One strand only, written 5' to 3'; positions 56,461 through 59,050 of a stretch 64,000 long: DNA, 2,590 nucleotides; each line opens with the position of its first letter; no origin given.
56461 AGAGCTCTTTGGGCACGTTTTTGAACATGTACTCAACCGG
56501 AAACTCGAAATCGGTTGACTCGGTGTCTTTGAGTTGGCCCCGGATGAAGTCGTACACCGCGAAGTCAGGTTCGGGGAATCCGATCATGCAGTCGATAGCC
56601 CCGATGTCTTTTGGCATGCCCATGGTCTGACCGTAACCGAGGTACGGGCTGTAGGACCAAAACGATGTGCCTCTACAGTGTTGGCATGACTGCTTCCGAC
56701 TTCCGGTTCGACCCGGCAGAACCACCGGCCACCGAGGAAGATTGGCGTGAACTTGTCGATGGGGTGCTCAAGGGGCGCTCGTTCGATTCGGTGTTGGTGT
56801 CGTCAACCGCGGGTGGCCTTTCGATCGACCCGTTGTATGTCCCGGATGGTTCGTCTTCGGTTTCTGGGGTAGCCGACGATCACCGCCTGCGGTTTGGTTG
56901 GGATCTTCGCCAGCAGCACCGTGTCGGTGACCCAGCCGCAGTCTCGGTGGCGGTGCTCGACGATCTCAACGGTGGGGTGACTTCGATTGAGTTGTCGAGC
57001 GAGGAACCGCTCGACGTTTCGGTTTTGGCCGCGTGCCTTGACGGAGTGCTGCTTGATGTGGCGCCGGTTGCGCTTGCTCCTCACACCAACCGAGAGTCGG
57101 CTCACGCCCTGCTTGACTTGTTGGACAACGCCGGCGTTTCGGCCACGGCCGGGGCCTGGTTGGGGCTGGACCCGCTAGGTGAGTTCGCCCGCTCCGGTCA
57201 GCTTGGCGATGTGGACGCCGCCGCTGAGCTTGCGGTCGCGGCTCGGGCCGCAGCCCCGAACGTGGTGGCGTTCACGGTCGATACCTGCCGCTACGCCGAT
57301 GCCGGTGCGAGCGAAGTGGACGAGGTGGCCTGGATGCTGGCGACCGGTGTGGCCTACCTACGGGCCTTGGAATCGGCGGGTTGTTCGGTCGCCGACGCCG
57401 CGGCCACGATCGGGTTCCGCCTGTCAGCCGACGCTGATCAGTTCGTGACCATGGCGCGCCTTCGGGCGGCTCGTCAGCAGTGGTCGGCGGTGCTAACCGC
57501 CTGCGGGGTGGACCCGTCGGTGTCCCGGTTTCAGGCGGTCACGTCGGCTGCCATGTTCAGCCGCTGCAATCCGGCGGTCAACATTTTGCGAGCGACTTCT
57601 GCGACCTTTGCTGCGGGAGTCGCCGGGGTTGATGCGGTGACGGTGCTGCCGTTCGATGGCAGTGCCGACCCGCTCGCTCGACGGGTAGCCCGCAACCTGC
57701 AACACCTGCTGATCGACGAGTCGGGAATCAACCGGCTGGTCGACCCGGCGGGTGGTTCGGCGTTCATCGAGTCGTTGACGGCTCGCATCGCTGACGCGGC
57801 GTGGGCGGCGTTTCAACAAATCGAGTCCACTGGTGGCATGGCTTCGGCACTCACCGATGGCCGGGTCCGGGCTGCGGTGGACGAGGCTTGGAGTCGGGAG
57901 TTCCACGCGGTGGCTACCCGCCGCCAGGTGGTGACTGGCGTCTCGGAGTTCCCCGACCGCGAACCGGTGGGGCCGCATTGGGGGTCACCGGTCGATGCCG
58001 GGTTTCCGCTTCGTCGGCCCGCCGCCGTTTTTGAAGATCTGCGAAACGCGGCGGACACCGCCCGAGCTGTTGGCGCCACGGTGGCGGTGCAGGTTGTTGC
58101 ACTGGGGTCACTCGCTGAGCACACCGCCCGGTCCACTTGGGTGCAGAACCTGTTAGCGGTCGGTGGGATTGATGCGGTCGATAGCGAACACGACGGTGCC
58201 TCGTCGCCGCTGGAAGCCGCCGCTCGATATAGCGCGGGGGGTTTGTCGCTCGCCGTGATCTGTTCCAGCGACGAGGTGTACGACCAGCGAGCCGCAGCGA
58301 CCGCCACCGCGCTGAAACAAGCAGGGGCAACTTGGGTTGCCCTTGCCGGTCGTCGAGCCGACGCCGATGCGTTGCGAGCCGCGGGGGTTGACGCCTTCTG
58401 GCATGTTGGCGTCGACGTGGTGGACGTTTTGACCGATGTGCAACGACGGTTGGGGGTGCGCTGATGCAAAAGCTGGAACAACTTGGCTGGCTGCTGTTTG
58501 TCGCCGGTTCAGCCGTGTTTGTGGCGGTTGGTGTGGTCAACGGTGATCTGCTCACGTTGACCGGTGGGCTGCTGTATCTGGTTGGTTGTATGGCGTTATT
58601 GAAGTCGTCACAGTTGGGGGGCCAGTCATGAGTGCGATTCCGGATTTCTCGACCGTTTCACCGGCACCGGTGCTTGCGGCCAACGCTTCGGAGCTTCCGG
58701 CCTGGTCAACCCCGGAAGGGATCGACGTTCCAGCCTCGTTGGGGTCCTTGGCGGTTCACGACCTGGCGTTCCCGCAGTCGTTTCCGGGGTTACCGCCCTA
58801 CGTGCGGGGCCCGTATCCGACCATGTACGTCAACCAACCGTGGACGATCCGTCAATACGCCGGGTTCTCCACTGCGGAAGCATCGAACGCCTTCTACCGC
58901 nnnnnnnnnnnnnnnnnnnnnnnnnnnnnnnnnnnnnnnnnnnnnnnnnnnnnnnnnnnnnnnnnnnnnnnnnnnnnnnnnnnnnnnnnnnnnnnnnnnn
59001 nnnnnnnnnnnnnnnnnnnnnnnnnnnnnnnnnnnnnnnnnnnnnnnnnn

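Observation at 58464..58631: Hidden 55-aa two-TM small ORF translationally coupled between mutA and mutB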

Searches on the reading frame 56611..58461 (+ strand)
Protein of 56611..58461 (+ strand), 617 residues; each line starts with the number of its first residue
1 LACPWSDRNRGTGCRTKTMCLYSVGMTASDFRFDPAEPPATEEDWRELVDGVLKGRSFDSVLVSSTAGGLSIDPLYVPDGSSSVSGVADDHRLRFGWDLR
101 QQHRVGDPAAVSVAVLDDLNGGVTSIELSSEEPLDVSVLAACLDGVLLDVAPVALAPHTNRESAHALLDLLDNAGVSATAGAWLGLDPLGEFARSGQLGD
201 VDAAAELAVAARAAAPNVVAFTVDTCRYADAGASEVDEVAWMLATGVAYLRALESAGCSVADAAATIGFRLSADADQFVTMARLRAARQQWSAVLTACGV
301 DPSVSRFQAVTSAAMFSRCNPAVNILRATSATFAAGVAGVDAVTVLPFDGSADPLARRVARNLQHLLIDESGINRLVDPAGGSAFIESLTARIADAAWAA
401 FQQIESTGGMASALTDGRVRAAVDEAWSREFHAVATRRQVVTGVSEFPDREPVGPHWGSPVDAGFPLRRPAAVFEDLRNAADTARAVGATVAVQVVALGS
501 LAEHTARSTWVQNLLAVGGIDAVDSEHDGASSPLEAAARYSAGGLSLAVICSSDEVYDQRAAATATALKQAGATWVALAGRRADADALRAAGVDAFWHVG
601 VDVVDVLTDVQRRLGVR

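Call 3: search_protein_families(library=pfam, proteins=[window:56611-58461:+], max_evalue=1)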
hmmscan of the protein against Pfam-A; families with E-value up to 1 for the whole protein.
window:56611-58461:+ (617 aa): 2 families
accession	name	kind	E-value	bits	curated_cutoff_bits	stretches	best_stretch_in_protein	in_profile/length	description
PF01642.28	MM_CoA_mutase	-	9.3e-78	262.4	22.1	1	94-519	44-501/512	Methylmalonyl-CoA mutase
PF25296.1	Decapeptide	-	0.59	10.5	45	0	563-593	22-52/74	Decapeptide repeat region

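Call 4: search_protein_families(library=ncbifam, proteins=[window:56611-58461:+], max_evalue=1)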
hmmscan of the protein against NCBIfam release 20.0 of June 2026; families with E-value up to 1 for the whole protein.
window:56611-58461:+ (617 aa): 4 families
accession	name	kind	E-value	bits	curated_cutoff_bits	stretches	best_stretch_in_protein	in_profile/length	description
TIGR00642.1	mmCoA_mut_beta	equivalog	3.4e-116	388.9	617.25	1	38-617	8-620/620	methylmalonyl-CoA mutase small subunit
TIGR00641.1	acid_CoA_mut_N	subfamily_domain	1.8e-38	132.1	303.8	1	222-447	206-438/528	methylmalonyl-CoA mutase N-terminal domain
NF006944.0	PRK09426.1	equivalog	2.9e-36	124.7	876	1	216-449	230-469/721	methylmalonyl-CoA mutase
NF045497.1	IsobCoAmut_IcmF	equivalog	3.3e-08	31.8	1500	1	225-425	759-964/1076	fused isobutyryl-CoA mutase/GTPase IcmF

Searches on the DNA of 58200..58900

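Call 58: search_rna_families(source=window, start=58200, end=58900, threshold=evalue, max_evalue=1)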
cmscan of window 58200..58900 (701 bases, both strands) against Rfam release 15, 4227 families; matches with E-value up to 1: 0.
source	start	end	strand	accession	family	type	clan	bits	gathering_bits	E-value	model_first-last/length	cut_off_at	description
